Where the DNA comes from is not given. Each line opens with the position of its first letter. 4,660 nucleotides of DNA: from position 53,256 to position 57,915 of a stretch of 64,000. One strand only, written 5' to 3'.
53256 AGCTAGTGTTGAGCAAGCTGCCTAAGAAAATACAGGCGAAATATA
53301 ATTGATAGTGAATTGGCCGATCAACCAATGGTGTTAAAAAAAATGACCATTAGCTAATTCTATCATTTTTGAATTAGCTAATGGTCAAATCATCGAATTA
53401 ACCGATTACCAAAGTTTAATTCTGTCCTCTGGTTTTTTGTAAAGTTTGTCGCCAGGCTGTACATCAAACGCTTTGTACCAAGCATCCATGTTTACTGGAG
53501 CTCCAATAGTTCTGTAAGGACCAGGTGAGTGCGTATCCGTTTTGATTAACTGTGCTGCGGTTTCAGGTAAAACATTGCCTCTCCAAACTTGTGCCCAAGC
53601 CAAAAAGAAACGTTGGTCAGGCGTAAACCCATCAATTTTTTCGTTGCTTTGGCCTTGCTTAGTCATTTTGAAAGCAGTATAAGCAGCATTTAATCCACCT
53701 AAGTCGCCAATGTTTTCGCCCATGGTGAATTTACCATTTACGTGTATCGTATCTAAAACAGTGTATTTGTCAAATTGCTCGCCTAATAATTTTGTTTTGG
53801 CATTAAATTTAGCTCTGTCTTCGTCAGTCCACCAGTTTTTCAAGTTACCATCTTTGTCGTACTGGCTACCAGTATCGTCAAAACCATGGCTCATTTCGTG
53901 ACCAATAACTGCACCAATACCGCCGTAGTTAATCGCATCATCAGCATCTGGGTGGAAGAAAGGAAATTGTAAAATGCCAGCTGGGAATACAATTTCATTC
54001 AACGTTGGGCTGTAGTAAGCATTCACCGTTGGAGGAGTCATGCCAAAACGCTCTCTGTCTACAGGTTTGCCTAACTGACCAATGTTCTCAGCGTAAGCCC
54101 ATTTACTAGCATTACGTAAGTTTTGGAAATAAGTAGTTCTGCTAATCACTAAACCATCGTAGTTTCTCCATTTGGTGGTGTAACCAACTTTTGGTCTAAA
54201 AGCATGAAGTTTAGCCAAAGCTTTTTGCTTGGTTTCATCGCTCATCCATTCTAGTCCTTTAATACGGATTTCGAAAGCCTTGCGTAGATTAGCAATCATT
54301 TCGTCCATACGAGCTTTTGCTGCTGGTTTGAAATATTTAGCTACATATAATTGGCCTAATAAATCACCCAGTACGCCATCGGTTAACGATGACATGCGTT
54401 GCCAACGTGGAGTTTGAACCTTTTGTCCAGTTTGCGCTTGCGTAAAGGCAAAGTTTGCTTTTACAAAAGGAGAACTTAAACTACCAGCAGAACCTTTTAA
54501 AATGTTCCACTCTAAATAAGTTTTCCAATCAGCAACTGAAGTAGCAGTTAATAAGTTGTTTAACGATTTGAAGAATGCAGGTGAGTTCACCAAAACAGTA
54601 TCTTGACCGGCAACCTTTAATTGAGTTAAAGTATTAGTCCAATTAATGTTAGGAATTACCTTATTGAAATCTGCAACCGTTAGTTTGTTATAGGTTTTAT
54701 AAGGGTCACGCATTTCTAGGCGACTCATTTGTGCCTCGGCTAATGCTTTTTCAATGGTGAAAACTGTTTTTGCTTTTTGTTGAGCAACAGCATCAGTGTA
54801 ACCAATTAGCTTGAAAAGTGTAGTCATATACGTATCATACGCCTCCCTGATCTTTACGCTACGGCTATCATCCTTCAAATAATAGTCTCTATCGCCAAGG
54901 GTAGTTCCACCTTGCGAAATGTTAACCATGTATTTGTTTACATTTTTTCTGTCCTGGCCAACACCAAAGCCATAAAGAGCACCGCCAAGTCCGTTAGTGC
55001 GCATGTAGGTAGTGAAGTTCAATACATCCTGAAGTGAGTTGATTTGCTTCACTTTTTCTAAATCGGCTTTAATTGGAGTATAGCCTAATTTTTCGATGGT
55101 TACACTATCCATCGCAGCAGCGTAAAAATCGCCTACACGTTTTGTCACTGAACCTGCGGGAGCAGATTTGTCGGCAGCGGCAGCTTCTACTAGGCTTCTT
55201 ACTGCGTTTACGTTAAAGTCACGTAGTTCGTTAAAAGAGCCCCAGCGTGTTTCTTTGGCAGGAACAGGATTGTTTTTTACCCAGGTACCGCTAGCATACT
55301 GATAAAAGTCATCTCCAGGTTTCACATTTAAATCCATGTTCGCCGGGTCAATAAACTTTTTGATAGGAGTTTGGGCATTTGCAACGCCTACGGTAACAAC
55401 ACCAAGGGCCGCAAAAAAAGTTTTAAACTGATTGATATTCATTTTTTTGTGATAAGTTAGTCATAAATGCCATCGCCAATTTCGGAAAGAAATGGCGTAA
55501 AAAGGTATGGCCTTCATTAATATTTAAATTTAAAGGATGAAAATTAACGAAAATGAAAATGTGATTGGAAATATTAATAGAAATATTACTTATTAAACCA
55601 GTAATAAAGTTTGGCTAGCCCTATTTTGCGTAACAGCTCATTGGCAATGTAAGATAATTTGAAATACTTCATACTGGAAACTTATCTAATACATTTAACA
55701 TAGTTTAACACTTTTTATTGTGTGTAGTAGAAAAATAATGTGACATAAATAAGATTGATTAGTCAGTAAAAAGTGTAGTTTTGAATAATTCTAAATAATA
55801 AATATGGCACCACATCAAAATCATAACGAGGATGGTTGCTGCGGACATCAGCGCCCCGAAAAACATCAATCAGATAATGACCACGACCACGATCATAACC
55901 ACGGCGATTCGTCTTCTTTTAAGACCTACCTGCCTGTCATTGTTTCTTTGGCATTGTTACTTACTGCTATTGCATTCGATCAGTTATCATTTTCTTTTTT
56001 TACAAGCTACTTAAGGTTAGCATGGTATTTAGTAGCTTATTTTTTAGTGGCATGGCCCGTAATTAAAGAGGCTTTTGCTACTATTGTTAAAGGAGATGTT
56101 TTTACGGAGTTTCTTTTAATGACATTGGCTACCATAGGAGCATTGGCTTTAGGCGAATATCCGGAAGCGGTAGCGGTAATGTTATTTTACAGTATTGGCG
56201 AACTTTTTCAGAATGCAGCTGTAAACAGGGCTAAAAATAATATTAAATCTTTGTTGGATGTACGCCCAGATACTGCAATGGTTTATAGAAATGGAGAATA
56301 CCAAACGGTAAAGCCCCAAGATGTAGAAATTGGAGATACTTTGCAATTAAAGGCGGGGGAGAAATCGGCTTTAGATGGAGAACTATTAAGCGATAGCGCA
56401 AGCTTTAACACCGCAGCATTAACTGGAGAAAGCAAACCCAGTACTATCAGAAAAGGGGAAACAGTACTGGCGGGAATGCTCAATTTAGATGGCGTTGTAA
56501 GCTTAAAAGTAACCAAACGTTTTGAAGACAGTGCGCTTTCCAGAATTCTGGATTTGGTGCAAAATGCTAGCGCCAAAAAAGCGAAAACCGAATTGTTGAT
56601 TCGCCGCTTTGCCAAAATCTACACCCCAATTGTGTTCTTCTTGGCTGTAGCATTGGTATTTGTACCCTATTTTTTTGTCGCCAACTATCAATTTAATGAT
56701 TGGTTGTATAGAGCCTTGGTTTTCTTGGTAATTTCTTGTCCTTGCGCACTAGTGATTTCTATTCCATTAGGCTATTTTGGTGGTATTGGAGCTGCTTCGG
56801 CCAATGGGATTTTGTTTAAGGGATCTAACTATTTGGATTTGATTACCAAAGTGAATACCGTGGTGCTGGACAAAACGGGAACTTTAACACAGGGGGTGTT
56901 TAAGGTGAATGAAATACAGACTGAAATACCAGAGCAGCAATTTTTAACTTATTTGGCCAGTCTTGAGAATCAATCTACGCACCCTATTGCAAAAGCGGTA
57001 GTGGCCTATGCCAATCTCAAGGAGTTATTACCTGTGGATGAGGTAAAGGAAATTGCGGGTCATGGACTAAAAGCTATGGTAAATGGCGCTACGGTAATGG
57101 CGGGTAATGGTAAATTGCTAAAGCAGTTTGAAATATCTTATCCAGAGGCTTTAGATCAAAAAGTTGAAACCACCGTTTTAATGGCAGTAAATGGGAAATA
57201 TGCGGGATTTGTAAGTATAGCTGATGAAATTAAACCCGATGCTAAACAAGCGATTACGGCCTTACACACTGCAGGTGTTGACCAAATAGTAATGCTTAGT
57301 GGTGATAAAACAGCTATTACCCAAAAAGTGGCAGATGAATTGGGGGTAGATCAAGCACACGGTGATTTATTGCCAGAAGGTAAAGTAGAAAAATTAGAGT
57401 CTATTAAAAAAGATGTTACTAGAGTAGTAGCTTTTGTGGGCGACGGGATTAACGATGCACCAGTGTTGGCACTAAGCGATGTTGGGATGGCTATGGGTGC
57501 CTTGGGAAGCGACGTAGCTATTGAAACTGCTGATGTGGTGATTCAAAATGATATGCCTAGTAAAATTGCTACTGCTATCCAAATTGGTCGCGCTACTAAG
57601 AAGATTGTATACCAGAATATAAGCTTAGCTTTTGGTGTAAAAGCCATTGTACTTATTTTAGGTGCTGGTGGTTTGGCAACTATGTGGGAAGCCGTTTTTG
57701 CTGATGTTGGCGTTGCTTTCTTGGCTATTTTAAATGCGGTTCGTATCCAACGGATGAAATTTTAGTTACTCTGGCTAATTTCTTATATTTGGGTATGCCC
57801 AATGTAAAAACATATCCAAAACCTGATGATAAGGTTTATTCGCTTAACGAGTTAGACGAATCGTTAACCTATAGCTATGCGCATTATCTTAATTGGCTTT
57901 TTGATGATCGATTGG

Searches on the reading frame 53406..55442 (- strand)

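Call 75: search_protein_families(library=pfam, proteins=[window:53406-55442:-], max_evalue=0.00001)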
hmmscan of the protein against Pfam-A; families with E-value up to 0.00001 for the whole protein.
window:53406-55442:- (678 aa): 2 families
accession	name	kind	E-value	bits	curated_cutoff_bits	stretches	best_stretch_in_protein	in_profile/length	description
PF05649.18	Peptidase_M13_N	-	2.5e-124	416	32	1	42-421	1-380/381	Peptidase family M13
PF01431.27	Peptidase_M13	-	9.6e-73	244.6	24.5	1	474-675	1-205/205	Peptidase family M13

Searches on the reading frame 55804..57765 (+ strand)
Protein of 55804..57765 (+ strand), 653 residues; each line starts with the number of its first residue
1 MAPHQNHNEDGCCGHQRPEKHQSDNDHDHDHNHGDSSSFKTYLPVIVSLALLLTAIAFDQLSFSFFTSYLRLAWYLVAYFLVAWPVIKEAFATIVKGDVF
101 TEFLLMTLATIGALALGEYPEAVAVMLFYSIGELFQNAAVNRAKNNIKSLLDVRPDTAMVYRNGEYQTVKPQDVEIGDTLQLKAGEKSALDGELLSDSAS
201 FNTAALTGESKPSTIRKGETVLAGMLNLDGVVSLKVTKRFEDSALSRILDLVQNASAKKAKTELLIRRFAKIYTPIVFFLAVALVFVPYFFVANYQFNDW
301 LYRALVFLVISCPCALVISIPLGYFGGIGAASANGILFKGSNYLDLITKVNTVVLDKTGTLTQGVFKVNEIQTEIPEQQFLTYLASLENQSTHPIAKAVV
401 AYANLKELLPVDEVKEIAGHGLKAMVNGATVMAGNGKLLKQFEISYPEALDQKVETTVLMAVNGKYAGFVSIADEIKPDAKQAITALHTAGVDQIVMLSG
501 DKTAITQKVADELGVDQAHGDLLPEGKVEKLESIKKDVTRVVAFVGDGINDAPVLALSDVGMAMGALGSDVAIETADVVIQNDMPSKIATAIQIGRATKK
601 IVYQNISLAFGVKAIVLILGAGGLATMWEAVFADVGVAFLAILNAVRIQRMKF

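Call 75: search_protein_families(library=pfam, proteins=[window:55804-57765:+], max_evalue=0.00001)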
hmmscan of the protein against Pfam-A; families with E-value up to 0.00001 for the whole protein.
window:55804-57765:+ (653 aa): 2 families
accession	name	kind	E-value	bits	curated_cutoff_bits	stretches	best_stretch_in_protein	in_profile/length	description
PF00122.25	E1-E2_ATPase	-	1.9e-44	151.8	28.1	1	154-332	3-179/181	E1-E2 ATPase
PF00702.32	Hydrolase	-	8.5e-30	105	26.4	1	351-556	2-188/191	haloacid dehalogenase-like hydrolase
